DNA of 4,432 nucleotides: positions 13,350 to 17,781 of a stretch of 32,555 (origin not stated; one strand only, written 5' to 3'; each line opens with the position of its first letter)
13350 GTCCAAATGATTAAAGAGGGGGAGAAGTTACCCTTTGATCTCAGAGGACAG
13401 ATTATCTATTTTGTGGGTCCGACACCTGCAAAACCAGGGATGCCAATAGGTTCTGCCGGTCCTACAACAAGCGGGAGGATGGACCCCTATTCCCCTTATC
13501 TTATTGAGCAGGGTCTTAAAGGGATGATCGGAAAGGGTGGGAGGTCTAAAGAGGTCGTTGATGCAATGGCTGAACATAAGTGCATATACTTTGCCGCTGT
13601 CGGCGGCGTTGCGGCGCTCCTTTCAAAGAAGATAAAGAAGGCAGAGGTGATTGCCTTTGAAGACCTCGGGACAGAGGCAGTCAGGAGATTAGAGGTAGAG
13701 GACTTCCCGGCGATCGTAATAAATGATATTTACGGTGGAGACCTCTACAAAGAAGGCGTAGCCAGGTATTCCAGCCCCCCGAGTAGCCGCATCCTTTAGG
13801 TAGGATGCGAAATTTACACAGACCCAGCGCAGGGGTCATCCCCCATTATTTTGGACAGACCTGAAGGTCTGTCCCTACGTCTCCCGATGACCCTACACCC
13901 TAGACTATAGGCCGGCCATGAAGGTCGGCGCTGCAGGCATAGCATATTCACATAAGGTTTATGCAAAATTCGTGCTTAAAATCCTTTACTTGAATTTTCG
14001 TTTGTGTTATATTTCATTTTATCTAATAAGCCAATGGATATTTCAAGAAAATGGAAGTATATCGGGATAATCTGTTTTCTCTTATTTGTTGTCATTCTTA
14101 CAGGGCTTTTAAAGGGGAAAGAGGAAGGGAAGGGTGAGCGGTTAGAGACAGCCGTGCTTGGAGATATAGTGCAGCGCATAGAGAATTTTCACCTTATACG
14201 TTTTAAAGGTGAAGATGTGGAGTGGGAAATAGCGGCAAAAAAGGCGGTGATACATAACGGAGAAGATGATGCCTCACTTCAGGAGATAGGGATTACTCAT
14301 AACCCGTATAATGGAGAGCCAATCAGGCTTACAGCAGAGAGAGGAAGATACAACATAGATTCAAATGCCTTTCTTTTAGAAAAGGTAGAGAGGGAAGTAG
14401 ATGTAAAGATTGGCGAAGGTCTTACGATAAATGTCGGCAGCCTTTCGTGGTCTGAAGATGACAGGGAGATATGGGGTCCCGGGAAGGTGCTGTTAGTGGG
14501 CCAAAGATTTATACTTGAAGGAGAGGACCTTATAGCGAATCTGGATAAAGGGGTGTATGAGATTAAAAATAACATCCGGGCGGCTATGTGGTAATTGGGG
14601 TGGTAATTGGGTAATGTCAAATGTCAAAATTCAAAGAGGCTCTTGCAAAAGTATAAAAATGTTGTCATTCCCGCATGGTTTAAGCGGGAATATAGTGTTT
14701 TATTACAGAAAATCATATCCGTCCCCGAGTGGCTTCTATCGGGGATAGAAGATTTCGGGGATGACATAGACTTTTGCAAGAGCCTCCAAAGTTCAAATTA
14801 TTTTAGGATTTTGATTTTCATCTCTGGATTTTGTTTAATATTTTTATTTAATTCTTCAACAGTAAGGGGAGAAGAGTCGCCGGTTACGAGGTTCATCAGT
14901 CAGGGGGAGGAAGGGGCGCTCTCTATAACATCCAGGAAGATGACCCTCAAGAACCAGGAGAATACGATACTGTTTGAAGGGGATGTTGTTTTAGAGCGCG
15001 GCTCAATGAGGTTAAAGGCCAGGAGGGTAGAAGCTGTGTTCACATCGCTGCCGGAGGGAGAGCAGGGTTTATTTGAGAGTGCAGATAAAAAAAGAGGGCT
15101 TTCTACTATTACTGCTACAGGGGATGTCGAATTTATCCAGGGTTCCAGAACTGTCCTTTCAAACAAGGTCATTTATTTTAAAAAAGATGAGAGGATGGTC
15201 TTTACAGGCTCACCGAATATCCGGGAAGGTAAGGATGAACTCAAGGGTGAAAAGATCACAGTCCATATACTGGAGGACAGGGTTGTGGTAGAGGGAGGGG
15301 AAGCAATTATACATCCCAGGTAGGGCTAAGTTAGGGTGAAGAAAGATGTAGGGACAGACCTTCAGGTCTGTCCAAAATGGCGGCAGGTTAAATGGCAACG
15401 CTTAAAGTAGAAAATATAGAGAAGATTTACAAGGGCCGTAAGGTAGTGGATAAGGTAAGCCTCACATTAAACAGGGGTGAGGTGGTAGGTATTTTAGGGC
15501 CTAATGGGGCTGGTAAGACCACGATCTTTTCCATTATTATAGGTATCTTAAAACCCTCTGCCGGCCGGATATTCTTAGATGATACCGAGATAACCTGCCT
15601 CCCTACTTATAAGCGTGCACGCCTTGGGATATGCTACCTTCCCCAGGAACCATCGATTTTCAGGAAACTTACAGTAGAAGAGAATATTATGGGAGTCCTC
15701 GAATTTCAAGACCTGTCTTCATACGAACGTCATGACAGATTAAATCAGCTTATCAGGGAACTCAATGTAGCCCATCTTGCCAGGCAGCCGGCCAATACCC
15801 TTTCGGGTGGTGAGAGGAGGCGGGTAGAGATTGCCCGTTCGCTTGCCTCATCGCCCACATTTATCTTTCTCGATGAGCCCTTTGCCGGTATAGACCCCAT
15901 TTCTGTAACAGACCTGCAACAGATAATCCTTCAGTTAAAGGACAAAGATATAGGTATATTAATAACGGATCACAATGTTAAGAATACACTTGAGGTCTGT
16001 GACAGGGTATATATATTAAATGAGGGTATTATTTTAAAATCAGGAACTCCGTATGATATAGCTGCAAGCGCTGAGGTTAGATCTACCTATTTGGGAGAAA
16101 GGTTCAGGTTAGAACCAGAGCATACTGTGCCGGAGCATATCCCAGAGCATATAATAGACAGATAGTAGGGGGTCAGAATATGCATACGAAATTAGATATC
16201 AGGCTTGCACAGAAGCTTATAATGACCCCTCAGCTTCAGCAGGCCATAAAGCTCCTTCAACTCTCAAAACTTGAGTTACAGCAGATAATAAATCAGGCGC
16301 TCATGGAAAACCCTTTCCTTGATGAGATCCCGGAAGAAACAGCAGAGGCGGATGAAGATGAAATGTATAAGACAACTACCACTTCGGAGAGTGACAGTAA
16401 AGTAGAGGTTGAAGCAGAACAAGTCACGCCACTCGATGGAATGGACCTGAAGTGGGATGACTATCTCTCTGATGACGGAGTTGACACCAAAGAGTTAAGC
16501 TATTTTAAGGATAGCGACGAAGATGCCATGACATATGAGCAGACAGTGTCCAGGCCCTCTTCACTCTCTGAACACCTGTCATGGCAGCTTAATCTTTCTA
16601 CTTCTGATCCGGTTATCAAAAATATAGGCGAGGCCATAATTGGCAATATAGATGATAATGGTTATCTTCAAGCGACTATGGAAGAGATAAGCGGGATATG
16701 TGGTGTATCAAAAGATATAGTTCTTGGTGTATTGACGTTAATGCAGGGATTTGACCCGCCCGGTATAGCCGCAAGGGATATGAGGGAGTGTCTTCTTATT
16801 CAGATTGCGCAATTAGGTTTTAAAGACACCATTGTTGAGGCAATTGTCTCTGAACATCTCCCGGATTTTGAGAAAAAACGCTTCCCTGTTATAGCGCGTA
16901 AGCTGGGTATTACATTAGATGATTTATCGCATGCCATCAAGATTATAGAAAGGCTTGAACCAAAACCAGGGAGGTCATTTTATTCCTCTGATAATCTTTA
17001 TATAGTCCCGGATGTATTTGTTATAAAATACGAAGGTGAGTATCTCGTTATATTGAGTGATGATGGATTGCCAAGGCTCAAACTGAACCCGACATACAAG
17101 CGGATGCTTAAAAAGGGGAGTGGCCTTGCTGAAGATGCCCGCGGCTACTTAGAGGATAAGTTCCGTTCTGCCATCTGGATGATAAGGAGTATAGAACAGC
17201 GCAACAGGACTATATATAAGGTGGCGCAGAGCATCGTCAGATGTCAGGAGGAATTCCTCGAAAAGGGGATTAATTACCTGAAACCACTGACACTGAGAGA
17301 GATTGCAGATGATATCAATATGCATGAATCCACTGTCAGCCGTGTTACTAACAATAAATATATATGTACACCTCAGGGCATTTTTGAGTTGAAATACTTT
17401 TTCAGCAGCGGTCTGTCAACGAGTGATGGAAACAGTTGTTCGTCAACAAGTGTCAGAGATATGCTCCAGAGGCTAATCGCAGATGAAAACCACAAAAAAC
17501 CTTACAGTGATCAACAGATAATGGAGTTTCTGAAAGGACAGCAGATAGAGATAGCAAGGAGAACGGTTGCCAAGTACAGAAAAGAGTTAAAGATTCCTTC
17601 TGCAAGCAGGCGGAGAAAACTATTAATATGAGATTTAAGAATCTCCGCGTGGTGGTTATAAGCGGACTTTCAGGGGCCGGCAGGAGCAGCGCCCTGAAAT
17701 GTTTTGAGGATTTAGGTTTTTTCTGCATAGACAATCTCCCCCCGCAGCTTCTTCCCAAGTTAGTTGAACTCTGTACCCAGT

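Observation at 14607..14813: A 151-bp TIR/TSD element separates lptA from its reconstructable ancestral start codon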

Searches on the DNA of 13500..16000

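Call 8: search_rna_families(source=window, start=13500, end=16000, threshold=evalue, max_evalue=1)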
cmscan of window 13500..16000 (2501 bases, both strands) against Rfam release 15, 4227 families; matches with E-value up to 1: 0.
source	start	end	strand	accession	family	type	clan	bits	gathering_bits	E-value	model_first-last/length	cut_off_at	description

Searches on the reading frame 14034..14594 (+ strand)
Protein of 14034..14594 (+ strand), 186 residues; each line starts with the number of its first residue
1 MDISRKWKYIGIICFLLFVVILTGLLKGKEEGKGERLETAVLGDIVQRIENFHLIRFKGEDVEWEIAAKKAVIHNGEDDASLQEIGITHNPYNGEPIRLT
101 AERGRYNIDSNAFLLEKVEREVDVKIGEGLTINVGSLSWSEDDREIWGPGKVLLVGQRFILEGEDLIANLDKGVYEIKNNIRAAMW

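Call 48: search_protein_families(library=pfam, proteins=[window:14034-14594:+], max_evalue=0.001)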
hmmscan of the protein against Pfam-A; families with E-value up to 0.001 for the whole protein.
window:14034-14594:+ (186 aa): 1 family
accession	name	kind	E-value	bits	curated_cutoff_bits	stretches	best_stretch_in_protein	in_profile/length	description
PF06835.18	LptC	-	2.3e-09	37.5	21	1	16-183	4-172/175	Lipopolysaccharide-assembly, LptC-related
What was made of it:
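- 14034..14594 (+): lptC. The likely start is ATG 14034 and the stop is TAA 14592-14594. Pfam LptC at 2.3e-09 (call 48).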

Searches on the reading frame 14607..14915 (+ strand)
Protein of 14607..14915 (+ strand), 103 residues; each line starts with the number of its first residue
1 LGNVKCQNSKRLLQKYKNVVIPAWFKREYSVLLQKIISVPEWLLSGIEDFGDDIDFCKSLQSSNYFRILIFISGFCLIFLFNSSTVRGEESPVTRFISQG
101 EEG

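Call 40: find_homologous_proteins(query=window:14607-14915:+, max_evalue=0.001)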
Query seq(103 aa) (103 aa): 4 proteins with E <= 0.001 among 5 candidates.
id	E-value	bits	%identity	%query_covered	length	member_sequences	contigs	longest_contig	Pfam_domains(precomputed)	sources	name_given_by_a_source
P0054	1.2e-17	81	70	67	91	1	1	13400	-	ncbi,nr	ncbi:MAG: hypothetical protein HZA12_02830 [Nitrospirae bacterium]|nr:hypothetical protein [Nitrospi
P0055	7.4e-15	73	84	49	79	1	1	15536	-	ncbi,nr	ncbi:MAG: hypothetical protein HZA12_07095 [Nitrospirae bacterium]|nr:hypothetical protein [Nitrospi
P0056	3.5e-8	51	70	42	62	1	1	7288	-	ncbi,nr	ncbi:MAG: hypothetical protein HZA12_07015, partial [Nitrospirae bacterium]|nr:hypothetical protein 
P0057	6.2e-7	47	64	49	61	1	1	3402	-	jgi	-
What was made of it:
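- Tried and rejected: No second filled lptA turned up (call 40).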

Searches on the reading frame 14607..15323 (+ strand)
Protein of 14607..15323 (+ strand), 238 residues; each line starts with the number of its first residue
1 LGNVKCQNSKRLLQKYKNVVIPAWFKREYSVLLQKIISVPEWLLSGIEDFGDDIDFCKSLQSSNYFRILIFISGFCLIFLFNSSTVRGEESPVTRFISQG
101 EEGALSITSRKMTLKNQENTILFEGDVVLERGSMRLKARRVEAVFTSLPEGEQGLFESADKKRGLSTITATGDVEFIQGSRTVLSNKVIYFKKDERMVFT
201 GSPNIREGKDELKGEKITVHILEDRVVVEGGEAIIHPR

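Call 48: search_protein_families(library=pfam, proteins=[window:14607-15323:+], max_evalue=0.001)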
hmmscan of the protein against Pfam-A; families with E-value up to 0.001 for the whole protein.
window:14607-15323:+ (238 aa): 1 family
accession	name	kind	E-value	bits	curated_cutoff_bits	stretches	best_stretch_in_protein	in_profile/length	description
PF03968.19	LptD_N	-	1.4e-14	54.8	20.4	1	107-223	2-111/113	LptA/(LptD N-terminal domain) LPS transport protein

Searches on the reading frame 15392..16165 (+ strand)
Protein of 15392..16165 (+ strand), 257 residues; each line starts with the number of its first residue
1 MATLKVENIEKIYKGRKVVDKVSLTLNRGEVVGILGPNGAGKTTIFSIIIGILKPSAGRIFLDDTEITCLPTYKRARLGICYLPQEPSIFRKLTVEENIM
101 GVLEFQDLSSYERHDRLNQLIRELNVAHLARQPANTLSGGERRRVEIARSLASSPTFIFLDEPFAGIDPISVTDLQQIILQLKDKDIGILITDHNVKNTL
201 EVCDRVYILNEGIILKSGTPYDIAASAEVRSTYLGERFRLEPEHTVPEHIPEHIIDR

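Call 7: find_encoding_contigs(protein=window:15392-16165:+, flank=4000, max_places=10)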
Protein window:15392-16165:+ (257 aa): no gene with exactly this product is on record in the collection.

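Call 48: search_protein_families(library=pfam, proteins=[window:15392-16165:+], max_evalue=0.001)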
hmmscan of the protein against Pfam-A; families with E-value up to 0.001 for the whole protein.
window:15392-16165:+ (257 aa): 4 families
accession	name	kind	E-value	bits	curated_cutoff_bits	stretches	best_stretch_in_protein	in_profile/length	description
PF00005.33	ABC_tran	-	8.7e-37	127.2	25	1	20-165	2-137/137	ABC transporter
PF13304.12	AAA_21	-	1.9e-05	25.3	27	0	32-49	2-19/304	AAA domain, putative AbiEii toxin, Type IV TA system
PF13476.12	AAA_23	-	0.00014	23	27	1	4-49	2-39/201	AAA domain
PF02463.25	SMC_N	-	0.00016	21.6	40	0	29-49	24-44/220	RecF/RecN/SMC N terminal domain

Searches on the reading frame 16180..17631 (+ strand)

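Call 48: search_protein_families(library=pfam, proteins=[window:16180-17631:+], max_evalue=0.001)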
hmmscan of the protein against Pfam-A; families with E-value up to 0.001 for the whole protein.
window:16180-17631:+ (483 aa): 3 families
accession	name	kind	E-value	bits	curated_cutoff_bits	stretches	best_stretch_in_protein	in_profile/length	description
PF04552.19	Sigma54_DBD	-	2.9e-65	219.3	22.8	1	323-480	3-160/160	Sigma-54, DNA binding domain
PF04963.19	Sigma54_CBD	-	4.4e-61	206.3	22.9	1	119-306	2-185/185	Sigma-54 factor, core binding domain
PF00309.25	Sigma54_AID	-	6.7e-17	61.5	23.8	1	4-49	1-46/46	Sigma-54 factor, Activator interacting domain (AID)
